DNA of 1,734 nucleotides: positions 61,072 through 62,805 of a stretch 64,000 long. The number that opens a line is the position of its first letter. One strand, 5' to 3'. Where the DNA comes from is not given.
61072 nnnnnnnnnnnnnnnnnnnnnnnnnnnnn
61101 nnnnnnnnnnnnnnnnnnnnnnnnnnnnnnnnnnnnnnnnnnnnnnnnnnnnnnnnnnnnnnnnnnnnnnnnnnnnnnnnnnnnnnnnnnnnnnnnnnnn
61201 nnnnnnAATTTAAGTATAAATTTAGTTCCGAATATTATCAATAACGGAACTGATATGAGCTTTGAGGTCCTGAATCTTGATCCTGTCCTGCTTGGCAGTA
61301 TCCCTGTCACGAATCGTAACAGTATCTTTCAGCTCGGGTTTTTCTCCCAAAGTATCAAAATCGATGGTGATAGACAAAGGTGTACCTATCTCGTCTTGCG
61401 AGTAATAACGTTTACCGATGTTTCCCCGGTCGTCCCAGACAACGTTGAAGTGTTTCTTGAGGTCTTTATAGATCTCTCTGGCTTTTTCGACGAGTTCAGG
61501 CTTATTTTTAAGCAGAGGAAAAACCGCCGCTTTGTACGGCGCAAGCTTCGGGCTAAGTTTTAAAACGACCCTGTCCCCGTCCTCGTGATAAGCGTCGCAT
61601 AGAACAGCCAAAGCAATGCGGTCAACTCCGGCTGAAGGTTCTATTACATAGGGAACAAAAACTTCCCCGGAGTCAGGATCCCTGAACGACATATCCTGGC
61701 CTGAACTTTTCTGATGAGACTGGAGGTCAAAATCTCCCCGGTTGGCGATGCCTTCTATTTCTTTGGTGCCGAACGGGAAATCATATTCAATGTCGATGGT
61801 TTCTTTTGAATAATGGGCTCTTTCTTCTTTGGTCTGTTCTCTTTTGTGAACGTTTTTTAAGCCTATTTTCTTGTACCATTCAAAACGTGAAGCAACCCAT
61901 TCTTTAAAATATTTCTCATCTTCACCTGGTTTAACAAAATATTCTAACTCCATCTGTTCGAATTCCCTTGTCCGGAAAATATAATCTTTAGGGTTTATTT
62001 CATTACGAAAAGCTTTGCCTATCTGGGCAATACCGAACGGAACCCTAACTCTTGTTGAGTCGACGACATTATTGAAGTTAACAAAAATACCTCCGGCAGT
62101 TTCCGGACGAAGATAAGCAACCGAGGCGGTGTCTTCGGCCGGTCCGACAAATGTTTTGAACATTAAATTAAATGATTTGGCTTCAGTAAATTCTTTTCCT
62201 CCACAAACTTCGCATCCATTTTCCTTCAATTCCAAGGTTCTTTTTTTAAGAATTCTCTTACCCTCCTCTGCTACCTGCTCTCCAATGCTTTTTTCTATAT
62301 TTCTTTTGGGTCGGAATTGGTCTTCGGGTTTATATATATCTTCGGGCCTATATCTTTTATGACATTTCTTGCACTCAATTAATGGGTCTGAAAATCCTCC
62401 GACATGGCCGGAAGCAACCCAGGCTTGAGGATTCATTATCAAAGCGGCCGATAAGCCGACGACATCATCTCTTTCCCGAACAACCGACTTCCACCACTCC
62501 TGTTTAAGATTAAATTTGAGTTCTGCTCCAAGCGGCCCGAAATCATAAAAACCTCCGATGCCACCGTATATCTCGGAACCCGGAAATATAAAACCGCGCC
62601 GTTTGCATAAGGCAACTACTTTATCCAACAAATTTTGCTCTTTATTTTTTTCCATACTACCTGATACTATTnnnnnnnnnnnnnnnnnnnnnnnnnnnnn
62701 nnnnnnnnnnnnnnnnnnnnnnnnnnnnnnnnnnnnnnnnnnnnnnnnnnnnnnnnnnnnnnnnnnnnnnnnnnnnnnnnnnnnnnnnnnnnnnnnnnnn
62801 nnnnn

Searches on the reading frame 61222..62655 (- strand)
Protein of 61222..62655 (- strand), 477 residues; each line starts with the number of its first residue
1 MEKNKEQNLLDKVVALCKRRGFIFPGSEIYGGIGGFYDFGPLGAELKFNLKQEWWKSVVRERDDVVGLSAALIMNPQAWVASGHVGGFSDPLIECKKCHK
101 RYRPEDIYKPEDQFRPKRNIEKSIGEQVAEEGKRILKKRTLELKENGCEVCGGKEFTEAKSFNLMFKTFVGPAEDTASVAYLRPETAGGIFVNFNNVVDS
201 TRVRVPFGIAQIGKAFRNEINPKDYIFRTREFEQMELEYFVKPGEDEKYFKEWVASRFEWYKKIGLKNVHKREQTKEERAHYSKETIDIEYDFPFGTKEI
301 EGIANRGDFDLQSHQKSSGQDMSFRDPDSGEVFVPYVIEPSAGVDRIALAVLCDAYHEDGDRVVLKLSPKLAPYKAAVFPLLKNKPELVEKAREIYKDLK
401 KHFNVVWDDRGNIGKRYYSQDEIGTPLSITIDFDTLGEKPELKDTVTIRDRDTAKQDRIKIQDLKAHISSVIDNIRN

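Call 19: search_protein_families(library=pfam, proteins=[window:61222-62655:-], max_evalue=0.01)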
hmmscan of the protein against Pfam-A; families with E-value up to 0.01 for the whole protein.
window:61222-62655:- (477 aa): 2 families
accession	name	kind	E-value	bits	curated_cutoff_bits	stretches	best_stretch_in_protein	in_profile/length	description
PF03129.25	HGTP_anticodon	-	1.1e-15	58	21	1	375-468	1-91/94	Anticodon binding domain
PF00587.30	tRNA-synt_2b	-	5.3e-13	49.9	29.3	1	180-352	11-176/179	tRNA synthetase class II core domain (G, H, P, S and T)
